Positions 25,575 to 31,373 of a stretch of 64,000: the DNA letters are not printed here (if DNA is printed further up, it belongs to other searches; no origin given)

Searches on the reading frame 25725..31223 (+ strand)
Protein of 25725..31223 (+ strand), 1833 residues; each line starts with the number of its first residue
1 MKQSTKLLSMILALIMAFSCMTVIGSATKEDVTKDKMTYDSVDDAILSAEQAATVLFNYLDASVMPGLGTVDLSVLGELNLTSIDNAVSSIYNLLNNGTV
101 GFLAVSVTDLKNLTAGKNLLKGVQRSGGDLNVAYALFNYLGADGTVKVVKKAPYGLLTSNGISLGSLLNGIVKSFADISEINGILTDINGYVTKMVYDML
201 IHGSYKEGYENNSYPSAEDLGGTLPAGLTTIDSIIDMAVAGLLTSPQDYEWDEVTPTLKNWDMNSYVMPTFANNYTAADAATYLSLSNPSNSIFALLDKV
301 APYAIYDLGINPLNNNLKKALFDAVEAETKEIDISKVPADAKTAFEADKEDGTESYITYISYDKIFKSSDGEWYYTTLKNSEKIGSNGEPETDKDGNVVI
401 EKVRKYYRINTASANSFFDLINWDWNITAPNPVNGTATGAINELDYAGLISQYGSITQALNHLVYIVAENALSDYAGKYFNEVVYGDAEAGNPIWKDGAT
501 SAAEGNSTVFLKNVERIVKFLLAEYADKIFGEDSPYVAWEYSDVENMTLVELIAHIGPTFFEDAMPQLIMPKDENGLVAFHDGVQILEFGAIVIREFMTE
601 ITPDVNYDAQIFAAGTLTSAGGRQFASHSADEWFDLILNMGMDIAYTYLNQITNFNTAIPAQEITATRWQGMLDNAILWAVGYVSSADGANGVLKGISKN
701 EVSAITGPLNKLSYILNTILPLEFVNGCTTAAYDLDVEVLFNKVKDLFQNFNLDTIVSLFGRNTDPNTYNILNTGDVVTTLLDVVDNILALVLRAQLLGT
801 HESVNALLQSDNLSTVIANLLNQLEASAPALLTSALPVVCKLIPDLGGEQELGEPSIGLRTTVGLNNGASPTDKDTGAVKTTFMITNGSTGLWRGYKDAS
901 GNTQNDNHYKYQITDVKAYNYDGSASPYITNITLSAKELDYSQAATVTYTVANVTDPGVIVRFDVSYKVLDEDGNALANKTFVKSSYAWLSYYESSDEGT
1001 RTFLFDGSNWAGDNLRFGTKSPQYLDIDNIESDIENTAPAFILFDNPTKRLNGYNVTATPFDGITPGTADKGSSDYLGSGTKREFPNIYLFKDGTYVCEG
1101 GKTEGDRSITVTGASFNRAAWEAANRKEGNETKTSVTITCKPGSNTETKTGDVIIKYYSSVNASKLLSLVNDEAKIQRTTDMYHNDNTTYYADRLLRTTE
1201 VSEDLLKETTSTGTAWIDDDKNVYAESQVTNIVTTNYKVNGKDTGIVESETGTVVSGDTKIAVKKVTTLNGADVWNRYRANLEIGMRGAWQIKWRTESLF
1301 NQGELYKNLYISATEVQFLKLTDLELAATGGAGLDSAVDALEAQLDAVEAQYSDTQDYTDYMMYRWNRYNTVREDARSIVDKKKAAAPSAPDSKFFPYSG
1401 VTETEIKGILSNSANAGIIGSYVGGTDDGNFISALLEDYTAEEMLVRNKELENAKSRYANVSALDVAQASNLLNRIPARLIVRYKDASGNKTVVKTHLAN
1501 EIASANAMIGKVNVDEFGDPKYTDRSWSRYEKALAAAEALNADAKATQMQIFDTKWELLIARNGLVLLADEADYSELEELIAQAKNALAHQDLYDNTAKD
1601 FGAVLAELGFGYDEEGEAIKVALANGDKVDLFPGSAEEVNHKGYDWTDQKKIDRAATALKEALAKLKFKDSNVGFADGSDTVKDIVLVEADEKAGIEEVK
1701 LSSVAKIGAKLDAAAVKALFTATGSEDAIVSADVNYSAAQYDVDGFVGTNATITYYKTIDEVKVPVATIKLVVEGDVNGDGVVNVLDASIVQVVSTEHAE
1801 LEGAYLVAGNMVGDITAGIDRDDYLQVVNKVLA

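Call 18: find_homologous_proteins(query=window:25725-31223:+, max_evalue=1e-10)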
Query window:25725-31223:+ (1833 aa): 156 proteins with E <= 1e-10 among 8000 candidates; the best 120 are listed.
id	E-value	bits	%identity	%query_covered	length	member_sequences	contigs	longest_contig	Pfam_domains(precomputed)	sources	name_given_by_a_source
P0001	0.0e+0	4065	100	100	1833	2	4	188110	-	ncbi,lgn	-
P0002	0.0e+0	3667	91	100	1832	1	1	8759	-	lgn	-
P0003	0.0e+0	3615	90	100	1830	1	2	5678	-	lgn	-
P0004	0.0e+0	3474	86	100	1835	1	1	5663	-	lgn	-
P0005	0.0e+0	3329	84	100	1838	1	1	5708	-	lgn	-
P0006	0.0e+0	2542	66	100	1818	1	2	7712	-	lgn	-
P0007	0.0e+0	1823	53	100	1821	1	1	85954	-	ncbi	-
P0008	0.0e+0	1740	58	57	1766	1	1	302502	-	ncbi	-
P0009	0.0e+0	1714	51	100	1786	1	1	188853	-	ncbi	-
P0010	0.0e+0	1699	58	54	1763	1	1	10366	-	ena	-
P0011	0.0e+0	1690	50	100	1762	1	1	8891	-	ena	-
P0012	0.0e+0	1656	51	99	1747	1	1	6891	-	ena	-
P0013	0.0e+0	1589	50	98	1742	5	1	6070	-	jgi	-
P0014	0.0e+0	1495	46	100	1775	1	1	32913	-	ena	-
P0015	0.0e+0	1441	45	100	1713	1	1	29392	-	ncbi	-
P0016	0.0e+0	1427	44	100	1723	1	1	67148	-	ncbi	-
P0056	0.0e+0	1207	41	100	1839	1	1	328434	-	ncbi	ncbi:MAG: hypothetical protein ACI4VW_04610 [Acutalibacteraceae bacterium]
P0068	0.0e+0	1178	40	100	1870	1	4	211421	-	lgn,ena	-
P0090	0.0e+0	1099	40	100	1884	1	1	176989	-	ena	-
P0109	0.0e+0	1033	37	100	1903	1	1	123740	-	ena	-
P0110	0.0e+0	1032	38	100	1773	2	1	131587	-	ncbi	-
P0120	1.5e-280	952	37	100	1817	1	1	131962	-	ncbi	-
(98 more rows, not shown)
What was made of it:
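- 25725..31226 (+): Gene served by the leader: a 1833-aa secreted protein with a C-terminal dockerin-like segment and no Pfam or PDB match. 156 mostly full-length homologs were found (call 18).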

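Call 20: find_related_loci(query=A2, collection=genome_contigs, flank=4000)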
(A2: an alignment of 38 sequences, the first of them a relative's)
Query A2 (1833 aa) in genome_contigs; peptide patterns used: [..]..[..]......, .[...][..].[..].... (x = any residue, [..] = any of these).
600 stretches matched a pattern (row limit reached: there are more); 30 encode a relative of the query (tblastn E <= 1e-3); 26 distinct loci.
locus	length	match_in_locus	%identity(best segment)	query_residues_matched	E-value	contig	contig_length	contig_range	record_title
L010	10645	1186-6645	53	1-1833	0e+0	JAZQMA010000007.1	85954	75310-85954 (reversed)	MAG: Acutalibacteraceae bacterium isolate T1900044607_TS20190073.MAGScoT_cleanbin_000018 SGB_762_k141_1086903, whole gen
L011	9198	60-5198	45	1-1833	0e+0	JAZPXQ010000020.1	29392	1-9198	MAG: Acutalibacteraceae bacterium isolate T1900044651_TS20190117.MAGScoT_cleanbin_000005 SGB_1416_k141_732204, whole gen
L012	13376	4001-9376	42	1-1833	0e+0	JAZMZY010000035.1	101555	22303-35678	MAG: Acutalibacteraceae bacterium isolate T1900044749_TS20190415.MAGScoT_cleanbin_000015 SGB_2162_k141_1959918, whole ge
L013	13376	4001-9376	42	1-1833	0e+0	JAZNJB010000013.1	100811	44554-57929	MAG: Acutalibacteraceae bacterium isolate T1900044682_TS20190148.MAGScoT_cleanbin_000007 SGB_1695_k141_153211, whole gen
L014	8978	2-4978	43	126-1833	0e+0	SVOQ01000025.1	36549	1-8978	MAG: Oscillospiraceae bacterium isolate SIG569 NODE_5724_length_36549_cov_3.828400, whole genome shotgun sequence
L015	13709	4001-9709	38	1-1829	0e+0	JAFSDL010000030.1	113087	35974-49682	MAG: Clostridia bacterium isolate RGIG3042 Goat_Rectum-4__c343772, whole genome shotgun sequence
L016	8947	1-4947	39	141-1832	0e+0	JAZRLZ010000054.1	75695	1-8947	MAG: Acutalibacteraceae bacterium isolate T1900045429_YK20190120.MAGScoT_cleanbin_000008 SGB_7084_k141_580140, whole gen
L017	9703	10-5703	37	1-1833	0e+0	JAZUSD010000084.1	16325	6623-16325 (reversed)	MAG: Acutalibacteraceae bacterium isolate T1900044847_TS20190313.MAGScoT_cleanbin_000012 SGB_2987_k141_1426788, whole ge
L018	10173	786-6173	35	20-1833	0e+0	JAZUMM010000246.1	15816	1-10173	MAG: Acutalibacteraceae bacterium isolate T1900044892_TS20190358.MAGScoT_cleanbin_000043 SGB_3267_k141_1356887, whole ge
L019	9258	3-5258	36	60-1833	0e+0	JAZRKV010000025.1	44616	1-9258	MAG: Acutalibacteraceae bacterium isolate T1900045445_YK20190136.MAGScoT_cleanbin_000025 SGB_7145_k141_610967, whole gen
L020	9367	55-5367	41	1-1833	0e+0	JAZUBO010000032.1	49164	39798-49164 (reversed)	MAG: Acutalibacteraceae bacterium isolate T1900045317_YK20190006.MAGScoT_cleanbin_000019 SGB_6312_k141_824406, whole gen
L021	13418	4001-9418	37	1-1833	0e+0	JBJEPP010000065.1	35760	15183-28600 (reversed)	MAG: Acutalibacteraceae bacterium isolate LOHA07_bin.003 NODE_268_length_35760_cov_7.777426, whole genome shotgun sequen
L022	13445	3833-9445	40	1-1833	0e+0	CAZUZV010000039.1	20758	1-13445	MAG TPA_asm: uncultured Eubacteriales bacterium isolate SRP315200_co1_575 genome assembly, contig: NODE_4596_length_2075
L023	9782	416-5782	42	1-1833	0e+0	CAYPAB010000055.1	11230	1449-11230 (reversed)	MAG TPA_asm: uncultured Eubacteriales bacterium isolate SRP350583_co2_379 genome assembly, contig: NODE_8725_length_1123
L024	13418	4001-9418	42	1-1832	0e+0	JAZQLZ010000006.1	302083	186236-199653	MAG: Acutalibacteraceae bacterium isolate T1900044607_TS20190073.MAGScoT_cleanbin_000036 SGB_763_k141_2805391, whole gen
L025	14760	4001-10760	36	1-1833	0e+0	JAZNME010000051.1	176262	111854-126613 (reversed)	MAG: Acutalibacteraceae bacterium isolate T1900044664_TS20190130.MAGScoT_cleanbin_000016 SGB_1542_k141_2198459, whole ge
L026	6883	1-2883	39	838-1833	5e-163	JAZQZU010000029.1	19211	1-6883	MAG: Acutalibacteraceae bacterium isolate T1900045150_TC20190144.MAGScoT_cleanbin_000042 SGB_4957_k141_2024946, whole ge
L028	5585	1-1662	42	1245-1833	2e-110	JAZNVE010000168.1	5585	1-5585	MAG: Acutalibacteraceae bacterium isolate T1900044791_TS20190257.MAGScoT_cleanbin_000026 SGB_2651_k141_2341975, whole ge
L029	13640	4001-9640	41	1-1833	0e+0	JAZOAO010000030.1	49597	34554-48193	MAG: Acutalibacteraceae bacterium isolate T1900044763_TS20190229.MAGScoT_cleanbin_000012 SGB_2377_k141_235489, whole gen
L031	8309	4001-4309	43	1726-1833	5e-14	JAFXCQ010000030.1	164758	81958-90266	MAG: Clostridia bacterium isolate RGIG6294 Sheep_Rectum-3__c1115131, whole genome shotgun sequence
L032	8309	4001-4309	42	1726-1833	1e-12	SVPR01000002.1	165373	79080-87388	MAG: Oscillospiraceae bacterium isolate SIG596 NODE_1714_length_165373_cov_3.602320, whole genome shotgun sequence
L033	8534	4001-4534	29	1621-1833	2e-5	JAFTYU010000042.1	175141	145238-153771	MAG: Clostridia bacterium isolate RGIG4273 Roe_deer_Colon.Co__c2230111, whole genome shotgun sequence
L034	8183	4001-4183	44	1771-1833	5e-6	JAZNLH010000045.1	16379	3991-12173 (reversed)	MAG: Acutalibacteraceae bacterium isolate T1900044671_TS20190137.MAGScoT_cleanbin_000022 SGB_1588_k141_1084842, whole ge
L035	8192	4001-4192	38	1768-1833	5e-5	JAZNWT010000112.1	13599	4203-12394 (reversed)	MAG: Clostridia bacterium isolate T1900044782_TS20190248.MAGScoT_cleanbin_000039 SGB_2578_k141_1989996, whole genome sho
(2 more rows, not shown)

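Call 30: search_protein_families(library=pfam, proteins=[window:25725-31223:+], max_evalue=0.001)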
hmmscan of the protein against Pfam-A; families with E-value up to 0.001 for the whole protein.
window:25725-31223:+ (1833 aa): 0 families

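Call 31: list_cluster_members(proteins=[P0001])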
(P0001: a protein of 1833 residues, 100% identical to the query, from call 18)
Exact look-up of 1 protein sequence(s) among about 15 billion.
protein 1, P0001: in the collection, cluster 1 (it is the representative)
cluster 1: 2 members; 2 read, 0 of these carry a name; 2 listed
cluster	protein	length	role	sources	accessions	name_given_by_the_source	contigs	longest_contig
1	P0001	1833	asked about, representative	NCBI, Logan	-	-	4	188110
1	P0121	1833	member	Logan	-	-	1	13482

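Call 33: find_encoding_contigs(protein=P0008, flank=4000, max_places=3)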
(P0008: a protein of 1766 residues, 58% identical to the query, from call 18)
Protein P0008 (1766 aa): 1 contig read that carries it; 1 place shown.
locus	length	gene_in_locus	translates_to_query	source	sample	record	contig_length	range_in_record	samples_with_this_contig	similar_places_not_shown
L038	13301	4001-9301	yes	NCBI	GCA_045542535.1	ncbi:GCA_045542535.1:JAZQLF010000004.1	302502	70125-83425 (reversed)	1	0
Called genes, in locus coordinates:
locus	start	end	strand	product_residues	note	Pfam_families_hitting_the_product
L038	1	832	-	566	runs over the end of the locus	PF02463:SMC_N (faint), PF13476:AAA_23 (weak), PF00005:ABC_tran, PF13304:AAA_21 (faint), PF00005:ABC_tran (weak)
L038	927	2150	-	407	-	PF02608:Bmp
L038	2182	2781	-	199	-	PF00156:Pribosyltran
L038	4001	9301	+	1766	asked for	-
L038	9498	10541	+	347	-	-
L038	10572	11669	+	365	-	-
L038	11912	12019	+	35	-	-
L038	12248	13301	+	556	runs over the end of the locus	PF14907:NTP_transf_5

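Call 34: find_encoding_contigs(protein=P0009, flank=4000, max_places=3)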
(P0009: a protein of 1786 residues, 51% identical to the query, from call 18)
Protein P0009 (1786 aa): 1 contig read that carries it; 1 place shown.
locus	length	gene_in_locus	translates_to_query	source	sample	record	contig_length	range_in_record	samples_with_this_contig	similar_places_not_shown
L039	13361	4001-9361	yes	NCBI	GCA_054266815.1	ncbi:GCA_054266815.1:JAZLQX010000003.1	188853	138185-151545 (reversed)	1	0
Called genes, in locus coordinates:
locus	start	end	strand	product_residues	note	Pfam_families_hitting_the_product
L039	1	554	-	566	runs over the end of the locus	PF02463:SMC_N (faint), PF13476:AAA_23 (weak), PF00005:ABC_tran, PF13304:AAA_21 (faint), PF00005:ABC_tran (weak)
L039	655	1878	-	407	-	PF02608:Bmp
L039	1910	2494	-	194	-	PF00156:Pribosyltran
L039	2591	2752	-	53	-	-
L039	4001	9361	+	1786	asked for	-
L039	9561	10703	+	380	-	-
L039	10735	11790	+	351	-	-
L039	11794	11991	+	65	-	-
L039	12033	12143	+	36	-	-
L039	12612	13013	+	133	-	PF04480:DUF559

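Call 35: find_encoding_contigs(protein=P0016, flank=4000, max_places=3)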
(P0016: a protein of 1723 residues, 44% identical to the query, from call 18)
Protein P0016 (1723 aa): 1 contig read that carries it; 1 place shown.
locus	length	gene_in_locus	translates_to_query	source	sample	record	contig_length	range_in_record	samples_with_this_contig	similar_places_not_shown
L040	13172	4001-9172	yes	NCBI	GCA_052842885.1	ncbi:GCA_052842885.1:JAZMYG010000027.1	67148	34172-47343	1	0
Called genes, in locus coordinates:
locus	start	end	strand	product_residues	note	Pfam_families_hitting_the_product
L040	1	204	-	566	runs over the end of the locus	PF02463:SMC_N (faint), PF13476:AAA_23 (weak), PF00005:ABC_tran, PF13304:AAA_21 (faint), PF00005:ABC_tran (weak)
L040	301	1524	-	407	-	PF02608:Bmp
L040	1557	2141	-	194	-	PF00156:Pribosyltran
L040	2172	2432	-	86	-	-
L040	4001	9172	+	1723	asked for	-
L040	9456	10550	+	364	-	-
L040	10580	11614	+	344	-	-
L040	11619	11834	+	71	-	-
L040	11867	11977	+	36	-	-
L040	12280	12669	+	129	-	PF04480:DUF559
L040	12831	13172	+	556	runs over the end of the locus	PF14907:NTP_transf_5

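Call 36: find_encoding_contigs(protein=P0056, flank=4000, max_places=3)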
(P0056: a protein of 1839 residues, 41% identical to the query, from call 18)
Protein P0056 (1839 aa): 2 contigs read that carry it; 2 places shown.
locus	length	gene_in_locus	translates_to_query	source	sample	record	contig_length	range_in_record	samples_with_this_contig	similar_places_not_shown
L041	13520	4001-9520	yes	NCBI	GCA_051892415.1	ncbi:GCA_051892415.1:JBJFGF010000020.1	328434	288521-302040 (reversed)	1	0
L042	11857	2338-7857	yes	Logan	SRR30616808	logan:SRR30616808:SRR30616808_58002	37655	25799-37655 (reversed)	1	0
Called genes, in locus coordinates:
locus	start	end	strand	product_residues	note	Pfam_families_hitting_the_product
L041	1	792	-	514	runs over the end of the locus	PF00005:ABC_tran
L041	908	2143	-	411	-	PF02608:Bmp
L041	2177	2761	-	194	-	PF00156:Pribosyltran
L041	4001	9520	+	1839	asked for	-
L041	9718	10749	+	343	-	PF00404:Dockerin_1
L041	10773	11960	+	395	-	-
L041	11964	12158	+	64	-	-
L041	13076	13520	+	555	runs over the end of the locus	PF14907:NTP_transf_5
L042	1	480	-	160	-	?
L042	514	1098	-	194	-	PF00156:Pribosyltran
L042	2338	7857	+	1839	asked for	-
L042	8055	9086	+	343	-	PF00404:Dockerin_1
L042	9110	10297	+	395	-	-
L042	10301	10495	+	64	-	-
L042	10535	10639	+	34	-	-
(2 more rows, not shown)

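Call 37: find_encoding_contigs(protein=P0068, flank=4000, max_places=4)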
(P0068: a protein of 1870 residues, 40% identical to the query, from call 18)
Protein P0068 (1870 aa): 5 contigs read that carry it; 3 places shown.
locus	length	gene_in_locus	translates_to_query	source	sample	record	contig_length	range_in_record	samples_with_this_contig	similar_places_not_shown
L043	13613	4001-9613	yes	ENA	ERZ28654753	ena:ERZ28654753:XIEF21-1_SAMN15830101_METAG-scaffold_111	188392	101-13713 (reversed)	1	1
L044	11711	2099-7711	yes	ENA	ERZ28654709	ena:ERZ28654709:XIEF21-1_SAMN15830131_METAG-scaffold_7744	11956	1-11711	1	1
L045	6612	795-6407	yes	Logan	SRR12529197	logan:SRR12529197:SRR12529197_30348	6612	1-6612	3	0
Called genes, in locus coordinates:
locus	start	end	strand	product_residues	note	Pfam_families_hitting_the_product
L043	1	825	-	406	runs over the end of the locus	PF02608:Bmp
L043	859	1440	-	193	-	PF00156:Pribosyltran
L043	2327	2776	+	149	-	-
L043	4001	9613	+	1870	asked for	-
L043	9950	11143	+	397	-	-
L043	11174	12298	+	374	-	-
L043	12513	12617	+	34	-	-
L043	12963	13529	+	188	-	PF04480:DUF559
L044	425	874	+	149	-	-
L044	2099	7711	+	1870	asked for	-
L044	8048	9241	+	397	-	-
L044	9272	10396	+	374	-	-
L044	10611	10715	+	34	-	-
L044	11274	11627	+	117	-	PF04480:DUF559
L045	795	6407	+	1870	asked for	-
